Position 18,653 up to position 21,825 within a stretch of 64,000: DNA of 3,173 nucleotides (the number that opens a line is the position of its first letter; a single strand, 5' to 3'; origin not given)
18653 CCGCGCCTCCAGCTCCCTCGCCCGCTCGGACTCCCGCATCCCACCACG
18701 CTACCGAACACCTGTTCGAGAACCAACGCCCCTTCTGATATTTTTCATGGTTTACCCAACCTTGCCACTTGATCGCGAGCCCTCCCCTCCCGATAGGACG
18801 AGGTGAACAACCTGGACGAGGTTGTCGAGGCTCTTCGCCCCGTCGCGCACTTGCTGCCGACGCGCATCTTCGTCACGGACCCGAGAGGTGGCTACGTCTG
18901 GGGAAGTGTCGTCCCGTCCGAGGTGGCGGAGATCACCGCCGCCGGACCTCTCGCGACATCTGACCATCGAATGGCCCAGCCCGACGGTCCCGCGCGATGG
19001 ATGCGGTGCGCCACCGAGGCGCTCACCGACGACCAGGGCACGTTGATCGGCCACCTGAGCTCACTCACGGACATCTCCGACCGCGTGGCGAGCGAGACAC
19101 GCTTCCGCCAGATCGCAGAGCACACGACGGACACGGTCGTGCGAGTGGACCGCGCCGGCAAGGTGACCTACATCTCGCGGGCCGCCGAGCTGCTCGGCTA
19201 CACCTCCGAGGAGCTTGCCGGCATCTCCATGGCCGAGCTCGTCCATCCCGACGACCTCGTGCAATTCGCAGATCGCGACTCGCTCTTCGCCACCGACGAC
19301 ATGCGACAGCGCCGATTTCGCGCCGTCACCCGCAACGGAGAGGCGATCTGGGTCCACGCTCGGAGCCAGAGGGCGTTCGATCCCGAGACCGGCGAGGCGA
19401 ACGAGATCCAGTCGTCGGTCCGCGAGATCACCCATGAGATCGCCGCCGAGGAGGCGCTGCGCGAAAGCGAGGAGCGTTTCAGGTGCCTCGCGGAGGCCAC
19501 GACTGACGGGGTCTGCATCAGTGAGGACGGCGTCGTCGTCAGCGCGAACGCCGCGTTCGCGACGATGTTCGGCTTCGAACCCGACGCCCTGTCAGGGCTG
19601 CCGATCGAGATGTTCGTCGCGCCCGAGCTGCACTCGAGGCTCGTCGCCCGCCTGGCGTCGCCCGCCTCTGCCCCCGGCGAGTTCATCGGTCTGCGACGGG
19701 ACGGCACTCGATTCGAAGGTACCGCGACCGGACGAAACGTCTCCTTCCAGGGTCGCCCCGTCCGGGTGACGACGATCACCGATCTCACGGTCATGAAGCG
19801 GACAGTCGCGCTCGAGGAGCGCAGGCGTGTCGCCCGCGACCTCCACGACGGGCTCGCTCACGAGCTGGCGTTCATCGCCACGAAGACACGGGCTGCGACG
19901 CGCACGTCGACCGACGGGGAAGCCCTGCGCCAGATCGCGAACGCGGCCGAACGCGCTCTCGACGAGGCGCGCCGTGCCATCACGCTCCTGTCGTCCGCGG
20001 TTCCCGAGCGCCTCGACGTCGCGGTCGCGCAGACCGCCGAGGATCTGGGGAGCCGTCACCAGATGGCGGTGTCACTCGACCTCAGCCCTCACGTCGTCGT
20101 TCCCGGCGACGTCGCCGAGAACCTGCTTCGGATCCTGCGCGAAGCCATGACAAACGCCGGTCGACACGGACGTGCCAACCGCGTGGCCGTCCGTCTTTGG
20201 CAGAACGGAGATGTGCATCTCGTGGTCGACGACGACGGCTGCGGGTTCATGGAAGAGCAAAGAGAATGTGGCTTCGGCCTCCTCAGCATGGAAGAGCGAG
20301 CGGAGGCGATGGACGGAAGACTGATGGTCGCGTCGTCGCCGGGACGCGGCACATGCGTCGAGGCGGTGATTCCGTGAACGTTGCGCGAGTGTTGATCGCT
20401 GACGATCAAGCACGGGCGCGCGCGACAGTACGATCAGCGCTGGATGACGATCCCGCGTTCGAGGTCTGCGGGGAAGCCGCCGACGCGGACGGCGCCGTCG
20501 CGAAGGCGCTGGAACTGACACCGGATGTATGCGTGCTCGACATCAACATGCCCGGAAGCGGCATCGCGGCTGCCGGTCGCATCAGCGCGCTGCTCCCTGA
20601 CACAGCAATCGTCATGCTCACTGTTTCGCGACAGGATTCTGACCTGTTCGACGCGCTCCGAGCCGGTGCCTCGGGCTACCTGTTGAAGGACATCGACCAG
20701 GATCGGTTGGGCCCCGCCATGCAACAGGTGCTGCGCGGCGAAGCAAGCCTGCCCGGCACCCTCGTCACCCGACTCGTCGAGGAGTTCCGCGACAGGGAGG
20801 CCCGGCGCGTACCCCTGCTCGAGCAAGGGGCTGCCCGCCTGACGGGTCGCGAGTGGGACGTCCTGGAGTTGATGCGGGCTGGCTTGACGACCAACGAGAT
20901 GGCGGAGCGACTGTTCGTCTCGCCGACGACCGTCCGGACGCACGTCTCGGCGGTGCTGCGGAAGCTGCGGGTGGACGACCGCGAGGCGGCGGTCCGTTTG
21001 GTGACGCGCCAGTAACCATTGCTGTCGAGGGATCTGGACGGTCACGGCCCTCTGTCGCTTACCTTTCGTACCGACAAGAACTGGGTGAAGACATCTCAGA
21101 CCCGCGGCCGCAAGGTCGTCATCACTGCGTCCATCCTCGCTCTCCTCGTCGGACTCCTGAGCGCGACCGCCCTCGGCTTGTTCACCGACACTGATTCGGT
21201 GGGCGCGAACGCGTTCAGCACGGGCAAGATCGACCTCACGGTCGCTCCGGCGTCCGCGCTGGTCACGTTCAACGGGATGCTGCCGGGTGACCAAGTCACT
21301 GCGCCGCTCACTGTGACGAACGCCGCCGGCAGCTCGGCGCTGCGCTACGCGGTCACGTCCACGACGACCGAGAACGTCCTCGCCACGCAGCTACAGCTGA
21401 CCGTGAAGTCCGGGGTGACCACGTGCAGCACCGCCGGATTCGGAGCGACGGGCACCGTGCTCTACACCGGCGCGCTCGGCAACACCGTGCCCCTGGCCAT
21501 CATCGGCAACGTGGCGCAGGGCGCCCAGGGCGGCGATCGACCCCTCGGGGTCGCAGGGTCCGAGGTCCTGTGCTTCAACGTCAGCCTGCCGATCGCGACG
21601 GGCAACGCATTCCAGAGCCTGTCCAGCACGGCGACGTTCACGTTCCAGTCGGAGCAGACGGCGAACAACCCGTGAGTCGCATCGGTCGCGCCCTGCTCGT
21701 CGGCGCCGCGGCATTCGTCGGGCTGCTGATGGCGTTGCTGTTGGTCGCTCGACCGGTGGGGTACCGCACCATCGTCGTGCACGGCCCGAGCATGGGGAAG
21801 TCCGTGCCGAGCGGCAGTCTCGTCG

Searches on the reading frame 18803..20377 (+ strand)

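Call 34: search_protein_families(library=pfam, proteins=[window:18803-20377:+], max_evalue=0.00001)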
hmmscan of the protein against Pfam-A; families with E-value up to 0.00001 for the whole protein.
window:18803-20377:+ (524 aa): 8 families
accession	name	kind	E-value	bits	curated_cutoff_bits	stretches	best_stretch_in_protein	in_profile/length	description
PF13426.13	PAS_9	-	8.2e-23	81.1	27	2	235-329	2-102/103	PAS domain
PF00989.32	PAS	-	9e-21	74.4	22.6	2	100-194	2-99/113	PAS fold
PF08447.18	PAS_3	-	1.3e-15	57.8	25.6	1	126-194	7-78/89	PAS fold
PF08448.16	PAS_4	-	1.7e-15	57.6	23.1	0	236-282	7-54/110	PAS fold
PF02518.31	HATPase_c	-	6.3e-13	49.6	26.4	1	439-524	4-108/111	Histidine kinase-, DNA gyrase B-, and HSP90-like ATPase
PF13188.13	PAS_8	-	4.2e-12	45.9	21.8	0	224-278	1-52/65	PAS domain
PF07730.19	HisKA_3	-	1.2e-11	45.4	24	1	339-397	1-64/68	Histidine kinase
PF14598.12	PAS_11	-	5.6e-07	29.9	25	1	114-199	7-94/109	PAS domain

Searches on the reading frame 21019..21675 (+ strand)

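Call 34: search_protein_families(library=pfam, proteins=[window:21019-21675:+], max_evalue=0.00001)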
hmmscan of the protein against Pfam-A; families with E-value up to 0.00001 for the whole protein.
window:21019-21675:+ (218 aa): 1 family
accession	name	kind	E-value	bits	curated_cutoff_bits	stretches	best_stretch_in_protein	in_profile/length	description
PF12389.13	Peptidase_M73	-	1.6e-06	28.5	22.5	0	37-106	10-76/196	Camelysin metallo-endopeptidase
